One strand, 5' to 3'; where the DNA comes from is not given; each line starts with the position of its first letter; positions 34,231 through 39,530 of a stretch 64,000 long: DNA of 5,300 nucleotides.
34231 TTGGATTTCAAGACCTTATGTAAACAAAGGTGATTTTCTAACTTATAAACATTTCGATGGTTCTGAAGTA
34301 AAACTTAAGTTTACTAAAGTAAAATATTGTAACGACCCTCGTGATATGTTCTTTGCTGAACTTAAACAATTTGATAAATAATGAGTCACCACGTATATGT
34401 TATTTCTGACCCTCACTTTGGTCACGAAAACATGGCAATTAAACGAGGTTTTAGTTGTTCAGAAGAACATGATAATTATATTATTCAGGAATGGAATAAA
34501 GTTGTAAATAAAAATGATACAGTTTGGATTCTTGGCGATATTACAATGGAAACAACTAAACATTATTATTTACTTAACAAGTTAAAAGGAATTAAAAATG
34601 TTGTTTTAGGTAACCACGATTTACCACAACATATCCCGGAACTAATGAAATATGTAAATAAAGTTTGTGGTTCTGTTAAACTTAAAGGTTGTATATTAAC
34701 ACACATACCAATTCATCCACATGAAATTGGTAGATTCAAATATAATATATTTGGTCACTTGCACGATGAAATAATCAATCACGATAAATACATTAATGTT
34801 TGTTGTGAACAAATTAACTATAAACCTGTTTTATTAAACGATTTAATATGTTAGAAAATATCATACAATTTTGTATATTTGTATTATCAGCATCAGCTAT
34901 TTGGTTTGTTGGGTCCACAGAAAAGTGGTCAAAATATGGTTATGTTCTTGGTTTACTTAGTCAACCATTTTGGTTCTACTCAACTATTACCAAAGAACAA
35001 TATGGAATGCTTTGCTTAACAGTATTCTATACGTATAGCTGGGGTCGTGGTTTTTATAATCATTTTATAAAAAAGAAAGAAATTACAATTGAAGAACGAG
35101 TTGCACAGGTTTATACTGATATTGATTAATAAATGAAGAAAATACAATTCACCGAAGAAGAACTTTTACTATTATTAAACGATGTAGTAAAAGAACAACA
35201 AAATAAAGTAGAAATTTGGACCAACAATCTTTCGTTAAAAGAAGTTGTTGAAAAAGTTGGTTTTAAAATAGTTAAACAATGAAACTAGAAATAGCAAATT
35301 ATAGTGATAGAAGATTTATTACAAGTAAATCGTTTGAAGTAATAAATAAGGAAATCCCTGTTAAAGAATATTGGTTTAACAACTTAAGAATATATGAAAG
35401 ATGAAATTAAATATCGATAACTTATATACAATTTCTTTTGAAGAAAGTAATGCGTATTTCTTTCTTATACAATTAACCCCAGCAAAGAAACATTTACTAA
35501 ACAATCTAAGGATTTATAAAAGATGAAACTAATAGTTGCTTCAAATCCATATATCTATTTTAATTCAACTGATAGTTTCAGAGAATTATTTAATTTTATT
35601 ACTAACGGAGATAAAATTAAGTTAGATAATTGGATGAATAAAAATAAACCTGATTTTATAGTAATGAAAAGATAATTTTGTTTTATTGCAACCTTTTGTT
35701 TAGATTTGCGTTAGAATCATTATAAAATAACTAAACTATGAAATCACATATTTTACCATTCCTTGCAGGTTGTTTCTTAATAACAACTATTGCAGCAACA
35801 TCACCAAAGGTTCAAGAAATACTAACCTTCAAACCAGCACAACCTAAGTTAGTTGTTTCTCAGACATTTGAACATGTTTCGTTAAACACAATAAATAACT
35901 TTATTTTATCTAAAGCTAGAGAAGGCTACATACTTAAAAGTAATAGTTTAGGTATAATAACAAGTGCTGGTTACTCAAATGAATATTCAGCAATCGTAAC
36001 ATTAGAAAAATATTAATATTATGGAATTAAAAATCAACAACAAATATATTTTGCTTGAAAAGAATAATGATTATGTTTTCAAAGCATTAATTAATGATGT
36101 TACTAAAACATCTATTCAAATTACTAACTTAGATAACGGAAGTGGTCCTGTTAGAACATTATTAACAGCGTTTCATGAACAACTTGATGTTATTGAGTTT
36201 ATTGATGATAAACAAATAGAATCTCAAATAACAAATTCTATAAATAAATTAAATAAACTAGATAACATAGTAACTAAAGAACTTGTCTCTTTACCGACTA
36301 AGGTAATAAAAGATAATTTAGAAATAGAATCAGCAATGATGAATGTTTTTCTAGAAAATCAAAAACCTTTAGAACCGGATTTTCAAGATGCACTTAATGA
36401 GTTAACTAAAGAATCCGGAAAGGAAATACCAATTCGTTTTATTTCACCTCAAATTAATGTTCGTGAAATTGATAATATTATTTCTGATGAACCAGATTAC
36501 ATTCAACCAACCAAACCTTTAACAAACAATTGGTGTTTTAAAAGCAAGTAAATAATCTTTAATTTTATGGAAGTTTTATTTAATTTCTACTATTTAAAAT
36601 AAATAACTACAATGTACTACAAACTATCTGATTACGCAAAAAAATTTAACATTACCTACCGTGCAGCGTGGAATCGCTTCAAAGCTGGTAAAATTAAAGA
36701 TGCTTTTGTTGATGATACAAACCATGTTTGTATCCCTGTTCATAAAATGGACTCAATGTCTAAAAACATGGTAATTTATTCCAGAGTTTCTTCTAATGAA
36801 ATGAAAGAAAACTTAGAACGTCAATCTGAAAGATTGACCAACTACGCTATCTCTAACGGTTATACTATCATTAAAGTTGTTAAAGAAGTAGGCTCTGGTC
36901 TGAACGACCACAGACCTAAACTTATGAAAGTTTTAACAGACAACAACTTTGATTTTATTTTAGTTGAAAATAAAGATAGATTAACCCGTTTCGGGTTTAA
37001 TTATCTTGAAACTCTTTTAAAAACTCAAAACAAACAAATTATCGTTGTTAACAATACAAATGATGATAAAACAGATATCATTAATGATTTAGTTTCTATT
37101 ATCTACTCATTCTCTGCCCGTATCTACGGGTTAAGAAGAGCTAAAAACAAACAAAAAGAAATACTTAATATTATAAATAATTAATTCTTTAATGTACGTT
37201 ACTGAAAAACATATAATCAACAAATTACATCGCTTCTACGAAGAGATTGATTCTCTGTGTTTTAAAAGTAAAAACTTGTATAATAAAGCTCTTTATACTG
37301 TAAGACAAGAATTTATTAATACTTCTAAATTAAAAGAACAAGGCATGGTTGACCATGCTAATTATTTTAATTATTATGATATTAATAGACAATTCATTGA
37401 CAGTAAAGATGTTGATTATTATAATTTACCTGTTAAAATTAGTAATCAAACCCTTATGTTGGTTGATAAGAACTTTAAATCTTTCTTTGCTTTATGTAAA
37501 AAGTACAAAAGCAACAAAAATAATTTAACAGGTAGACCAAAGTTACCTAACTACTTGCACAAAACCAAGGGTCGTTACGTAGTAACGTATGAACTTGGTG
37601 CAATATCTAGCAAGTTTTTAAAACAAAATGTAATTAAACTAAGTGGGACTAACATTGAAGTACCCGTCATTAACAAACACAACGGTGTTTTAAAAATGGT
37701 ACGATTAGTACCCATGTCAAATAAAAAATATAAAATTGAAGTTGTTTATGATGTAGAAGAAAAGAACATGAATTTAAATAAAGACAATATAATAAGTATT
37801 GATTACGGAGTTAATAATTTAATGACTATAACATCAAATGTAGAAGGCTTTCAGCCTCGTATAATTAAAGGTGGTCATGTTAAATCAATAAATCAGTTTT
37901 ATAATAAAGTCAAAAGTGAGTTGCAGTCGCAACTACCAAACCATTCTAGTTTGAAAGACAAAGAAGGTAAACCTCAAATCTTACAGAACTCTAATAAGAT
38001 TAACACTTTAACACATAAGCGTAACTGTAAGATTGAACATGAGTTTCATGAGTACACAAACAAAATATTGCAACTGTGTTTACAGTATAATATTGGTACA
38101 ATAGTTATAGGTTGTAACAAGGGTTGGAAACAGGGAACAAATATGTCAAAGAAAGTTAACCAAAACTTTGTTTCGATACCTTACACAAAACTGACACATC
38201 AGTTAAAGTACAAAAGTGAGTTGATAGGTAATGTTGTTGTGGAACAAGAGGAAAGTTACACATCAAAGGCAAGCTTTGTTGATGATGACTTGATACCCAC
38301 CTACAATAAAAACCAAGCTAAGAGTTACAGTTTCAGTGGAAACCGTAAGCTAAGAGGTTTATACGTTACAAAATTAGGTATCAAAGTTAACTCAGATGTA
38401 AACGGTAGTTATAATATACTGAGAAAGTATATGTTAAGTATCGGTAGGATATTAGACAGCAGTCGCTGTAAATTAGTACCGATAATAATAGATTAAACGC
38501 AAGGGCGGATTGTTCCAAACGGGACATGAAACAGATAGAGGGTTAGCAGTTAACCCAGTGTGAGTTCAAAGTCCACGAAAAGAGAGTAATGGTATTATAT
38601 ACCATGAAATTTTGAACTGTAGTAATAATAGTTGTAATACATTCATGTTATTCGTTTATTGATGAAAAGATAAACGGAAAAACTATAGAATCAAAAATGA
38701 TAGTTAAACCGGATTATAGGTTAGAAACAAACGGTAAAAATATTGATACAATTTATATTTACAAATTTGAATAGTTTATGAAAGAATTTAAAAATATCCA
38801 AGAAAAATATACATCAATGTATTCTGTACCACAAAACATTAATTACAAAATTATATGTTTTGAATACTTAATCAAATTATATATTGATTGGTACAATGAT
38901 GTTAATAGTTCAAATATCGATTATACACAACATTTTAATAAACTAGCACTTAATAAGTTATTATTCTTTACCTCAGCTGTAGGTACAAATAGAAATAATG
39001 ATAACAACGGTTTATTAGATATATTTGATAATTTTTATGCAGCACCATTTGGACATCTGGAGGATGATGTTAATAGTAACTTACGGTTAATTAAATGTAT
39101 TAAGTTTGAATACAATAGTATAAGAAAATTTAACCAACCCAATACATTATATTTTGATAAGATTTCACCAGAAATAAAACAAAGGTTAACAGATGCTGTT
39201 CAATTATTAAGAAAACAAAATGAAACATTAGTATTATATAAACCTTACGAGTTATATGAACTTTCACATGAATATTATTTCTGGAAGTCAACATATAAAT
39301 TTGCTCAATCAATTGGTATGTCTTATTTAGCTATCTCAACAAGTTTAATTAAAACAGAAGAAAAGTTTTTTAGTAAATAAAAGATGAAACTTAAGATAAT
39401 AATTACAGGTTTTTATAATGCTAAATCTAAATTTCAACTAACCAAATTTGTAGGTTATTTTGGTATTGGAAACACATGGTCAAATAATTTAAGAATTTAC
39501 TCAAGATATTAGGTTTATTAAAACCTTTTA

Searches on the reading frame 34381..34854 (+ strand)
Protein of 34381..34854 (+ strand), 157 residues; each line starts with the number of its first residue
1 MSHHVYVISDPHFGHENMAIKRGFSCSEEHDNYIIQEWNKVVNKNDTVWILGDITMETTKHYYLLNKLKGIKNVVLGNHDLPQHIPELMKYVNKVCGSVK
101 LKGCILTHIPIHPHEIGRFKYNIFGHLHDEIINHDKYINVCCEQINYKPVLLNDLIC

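Call 47: search_protein_families(library=pfam, proteins=[window:34381-34854:+], max_evalue=0.01)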
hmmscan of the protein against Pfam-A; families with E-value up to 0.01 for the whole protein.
window:34381-34854:+ (157 aa): 2 families
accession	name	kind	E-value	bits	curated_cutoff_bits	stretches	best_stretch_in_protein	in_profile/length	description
PF00149.33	Metallophos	-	4.9e-05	24.3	21.5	1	4-89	2-80/191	Calcineurin-like phosphoesterase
PF12850.12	Metallophos_2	-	0.00096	19.6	27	1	6-135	4-124/154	Calcineurin-like phosphoesterase superfamily domain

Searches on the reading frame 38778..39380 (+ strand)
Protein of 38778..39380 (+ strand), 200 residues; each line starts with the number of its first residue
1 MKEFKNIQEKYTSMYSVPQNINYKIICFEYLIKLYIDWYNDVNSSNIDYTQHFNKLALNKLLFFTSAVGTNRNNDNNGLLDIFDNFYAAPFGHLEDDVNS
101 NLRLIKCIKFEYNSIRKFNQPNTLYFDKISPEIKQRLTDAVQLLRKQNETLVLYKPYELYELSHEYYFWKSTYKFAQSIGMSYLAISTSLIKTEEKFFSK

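Call 9: search_protein_families(library=phrogs, proteins=[window:38778-39380:+], max_evalue=0.001)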
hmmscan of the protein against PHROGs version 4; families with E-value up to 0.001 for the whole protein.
window:38778-39380:+ (200 aa): 1 family
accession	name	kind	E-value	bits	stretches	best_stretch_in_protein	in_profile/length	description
phrog_1281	-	unknown function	0.00057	20.6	0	49-192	25-147/195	-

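Call 10: search_protein_families(library=pfam, proteins=[window:38778-39380:+], max_evalue=0.001)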
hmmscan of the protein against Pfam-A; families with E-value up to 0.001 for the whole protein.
window:38778-39380:+ (200 aa): 0 families

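Call 47: search_protein_families(library=pfam, proteins=[window:38778-39380:+], max_evalue=0.01)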
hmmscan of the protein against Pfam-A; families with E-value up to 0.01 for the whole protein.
window:38778-39380:+ (200 aa): 1 family
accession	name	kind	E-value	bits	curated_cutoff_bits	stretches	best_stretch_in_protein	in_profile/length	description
PF25791.1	BREX_BrxC_wHTH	-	0.0027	18.1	27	1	49-106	31-87/126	BREX ATP-binding protein BrxC winged helix-turn-helix domain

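Call 80: search_protein_families(library=pfam, proteins=[window:38778-39377:+], max_evalue=10)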
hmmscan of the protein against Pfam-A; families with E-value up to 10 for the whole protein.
window:38778-39377:+ (200 aa): 1 family
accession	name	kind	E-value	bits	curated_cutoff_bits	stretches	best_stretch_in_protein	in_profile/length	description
PF25791.1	BREX_BrxC_wHTH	-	0.0027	18.1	27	1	49-106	31-87/126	BREX ATP-binding protein BrxC winged helix-turn-helix domain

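Call 81: find_homologous_proteins(query=window:38778-39377:+, max_evalue=0.001)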
Query window:38778-39377:+ (200 aa): 5 proteins with E <= 0.001 among 84 candidates.
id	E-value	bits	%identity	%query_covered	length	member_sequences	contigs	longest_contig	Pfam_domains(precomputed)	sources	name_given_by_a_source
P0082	3.2e-119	414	100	94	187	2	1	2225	-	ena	-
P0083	6.9e-103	361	84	100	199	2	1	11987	-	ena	-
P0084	3.6e-63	231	56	100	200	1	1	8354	-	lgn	-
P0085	2.0e-61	225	55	100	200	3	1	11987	-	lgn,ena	-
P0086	6.6e-58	214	52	100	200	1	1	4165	-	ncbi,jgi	jgi:hypothetical protein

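Call 84: search_solved_structures(query=A8, max_evalue=10, show_alignments=1)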
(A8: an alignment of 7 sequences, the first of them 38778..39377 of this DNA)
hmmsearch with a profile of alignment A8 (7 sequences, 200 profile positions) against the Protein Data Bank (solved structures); distinct sequences matched with E-value up to 10: 19.
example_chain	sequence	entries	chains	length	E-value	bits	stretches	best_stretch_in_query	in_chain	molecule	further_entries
2ec9_U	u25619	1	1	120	0.044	16.6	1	116-184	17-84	Tissue factor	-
1dan_U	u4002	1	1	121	0.045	16.6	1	116-184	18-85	SOLUBLE TISSUE FACTOR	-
2puq_T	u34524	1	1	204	0.1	15.5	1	115-183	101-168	Tissue factor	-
1uj3_C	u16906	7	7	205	0.1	15.5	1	115-183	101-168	tissue factor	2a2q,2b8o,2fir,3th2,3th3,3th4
1fak_T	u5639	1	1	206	0.1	15.5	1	115-183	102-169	PROTEIN (SOLUBLE TISSUE FACTOR)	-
2aer_T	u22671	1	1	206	0.1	15.5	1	115-183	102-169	Tissue factor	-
4z6a_T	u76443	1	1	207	0.1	15.4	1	115-183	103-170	Tissue factor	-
1a21_A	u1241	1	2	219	0.1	15.4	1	116-185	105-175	TISSUE FACTOR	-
3ela_T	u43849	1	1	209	0.1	15.4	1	115-183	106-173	Tissue factor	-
1j9c_T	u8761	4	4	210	0.11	15.4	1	115-183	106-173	Tissue factor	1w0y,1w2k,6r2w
1z6j_T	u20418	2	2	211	0.11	15.4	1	115-183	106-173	Tissue factor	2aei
4m7l_T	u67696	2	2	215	0.11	15.3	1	115-183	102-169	Tissue factor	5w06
1o5d_T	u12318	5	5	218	0.11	15.3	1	115-183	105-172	Tissue factor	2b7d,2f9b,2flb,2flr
1wqv_T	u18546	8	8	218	0.11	15.3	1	115-183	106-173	Tissue factor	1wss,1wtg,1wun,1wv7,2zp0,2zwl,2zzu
1ahw_C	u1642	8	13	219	0.12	15.3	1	115-183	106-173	TISSUE FACTOR | HUMAN TISSUE FACTOR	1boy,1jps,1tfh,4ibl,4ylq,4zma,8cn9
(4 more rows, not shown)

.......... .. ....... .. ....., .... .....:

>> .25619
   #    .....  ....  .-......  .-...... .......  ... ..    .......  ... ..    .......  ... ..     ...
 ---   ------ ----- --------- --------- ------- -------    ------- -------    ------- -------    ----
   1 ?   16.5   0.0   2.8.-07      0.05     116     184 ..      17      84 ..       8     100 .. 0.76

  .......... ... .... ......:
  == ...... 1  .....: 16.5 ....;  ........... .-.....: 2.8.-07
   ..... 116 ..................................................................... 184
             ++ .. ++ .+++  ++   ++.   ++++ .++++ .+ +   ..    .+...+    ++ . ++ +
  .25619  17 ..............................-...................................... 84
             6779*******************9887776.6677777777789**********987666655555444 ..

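Call 104: search_protein_families(library=ncbifam, proteins=[window:38778-39377:+], max_evalue=1)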
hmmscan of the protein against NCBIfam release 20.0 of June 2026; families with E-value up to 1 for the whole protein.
window:38778-39377:+ (200 aa): 0 families

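Call 105: search_protein_families(library=phrogs, proteins=[window:38778-39377:+], max_evalue=0.01)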
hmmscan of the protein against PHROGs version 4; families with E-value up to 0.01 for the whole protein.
window:38778-39377:+ (200 aa): 1 family
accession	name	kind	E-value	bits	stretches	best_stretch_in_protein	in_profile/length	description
phrog_1281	-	unknown function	0.00057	20.6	1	49-192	25-147/195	-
